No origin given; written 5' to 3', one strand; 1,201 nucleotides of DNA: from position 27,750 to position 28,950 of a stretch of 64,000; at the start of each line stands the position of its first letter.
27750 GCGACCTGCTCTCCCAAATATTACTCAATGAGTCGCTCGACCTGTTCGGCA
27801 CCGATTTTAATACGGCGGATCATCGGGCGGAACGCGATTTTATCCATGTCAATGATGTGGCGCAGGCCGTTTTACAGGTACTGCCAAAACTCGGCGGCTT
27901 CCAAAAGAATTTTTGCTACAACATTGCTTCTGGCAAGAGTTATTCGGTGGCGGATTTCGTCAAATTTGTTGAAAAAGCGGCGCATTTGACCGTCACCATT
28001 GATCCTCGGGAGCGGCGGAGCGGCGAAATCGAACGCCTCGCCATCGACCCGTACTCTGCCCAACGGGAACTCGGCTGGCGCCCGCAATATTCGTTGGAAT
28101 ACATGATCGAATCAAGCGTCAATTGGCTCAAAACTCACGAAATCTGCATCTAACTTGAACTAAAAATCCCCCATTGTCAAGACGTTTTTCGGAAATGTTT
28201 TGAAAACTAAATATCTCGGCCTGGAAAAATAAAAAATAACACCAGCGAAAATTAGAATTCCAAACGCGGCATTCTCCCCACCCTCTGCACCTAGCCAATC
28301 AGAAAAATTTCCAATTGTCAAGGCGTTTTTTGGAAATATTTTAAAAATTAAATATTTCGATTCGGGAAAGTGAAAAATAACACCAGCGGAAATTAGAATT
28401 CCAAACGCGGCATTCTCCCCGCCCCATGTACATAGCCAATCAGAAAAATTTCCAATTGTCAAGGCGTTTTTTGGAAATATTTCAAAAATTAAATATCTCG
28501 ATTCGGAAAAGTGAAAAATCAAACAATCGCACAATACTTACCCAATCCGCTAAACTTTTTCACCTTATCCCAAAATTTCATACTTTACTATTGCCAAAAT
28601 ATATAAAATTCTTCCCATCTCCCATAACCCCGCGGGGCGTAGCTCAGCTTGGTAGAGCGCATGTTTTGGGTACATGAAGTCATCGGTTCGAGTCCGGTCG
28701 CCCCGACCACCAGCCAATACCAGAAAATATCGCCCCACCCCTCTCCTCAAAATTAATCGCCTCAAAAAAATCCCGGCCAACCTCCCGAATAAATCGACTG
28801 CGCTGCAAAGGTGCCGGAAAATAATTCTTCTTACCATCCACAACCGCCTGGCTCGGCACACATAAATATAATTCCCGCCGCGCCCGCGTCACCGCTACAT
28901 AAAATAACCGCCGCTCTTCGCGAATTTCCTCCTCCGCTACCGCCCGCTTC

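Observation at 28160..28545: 141-bp tandem repeat carrying one promoter-like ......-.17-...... per unit, next to tRNA-Pro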

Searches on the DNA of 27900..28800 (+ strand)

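Call 15: search_rna_families(source=window, start=27900, end=28800, threshold=evalue, max_evalue=10)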
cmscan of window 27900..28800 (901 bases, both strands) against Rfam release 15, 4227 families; matches with E-value up to 10: 4.
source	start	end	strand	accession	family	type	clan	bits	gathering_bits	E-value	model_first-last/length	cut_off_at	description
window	28633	28706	+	RF00005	tRNA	Gene; tRNA;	CL00001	62.8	29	4.3e-13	1-71/71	no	tRNA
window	28317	28377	+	RF02153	NBR2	Gene; lncRNA;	-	18.3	40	6.1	1-63/63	no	Neighbour of BRCA1 gene 2 converved region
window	28458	28518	+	RF02153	NBR2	Gene; lncRNA;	-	17.9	40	7.4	1-63/63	no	Neighbour of BRCA1 gene 2 converved region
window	28640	28658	+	RF02553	YrlA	Gene; sRNA;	-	14.3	69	9.2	63-81/114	no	Y RNA-like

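Call 77: search_dna_similar(query=window:28154-28632:+, collection=phages, mode=distant, max_rows=5)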
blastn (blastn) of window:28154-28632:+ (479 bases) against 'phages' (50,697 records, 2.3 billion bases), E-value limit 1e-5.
No match.

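Call 78: search_dna_similar(query=window:28154-28632:+, collection=plasmids, mode=distant, max_rows=5)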
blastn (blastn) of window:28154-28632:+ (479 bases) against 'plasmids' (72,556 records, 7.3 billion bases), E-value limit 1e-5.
No match.

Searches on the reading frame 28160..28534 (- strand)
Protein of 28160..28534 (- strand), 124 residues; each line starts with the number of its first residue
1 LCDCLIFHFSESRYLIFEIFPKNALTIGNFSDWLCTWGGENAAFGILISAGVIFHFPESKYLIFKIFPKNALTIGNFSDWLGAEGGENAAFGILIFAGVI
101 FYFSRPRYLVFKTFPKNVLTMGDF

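Call 46: search_protein_families(library=pfam, proteins=[window:28160-28534:-], max_evalue=0.01)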
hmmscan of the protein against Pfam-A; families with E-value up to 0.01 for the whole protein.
window:28160-28534:- (124 aa): 0 families
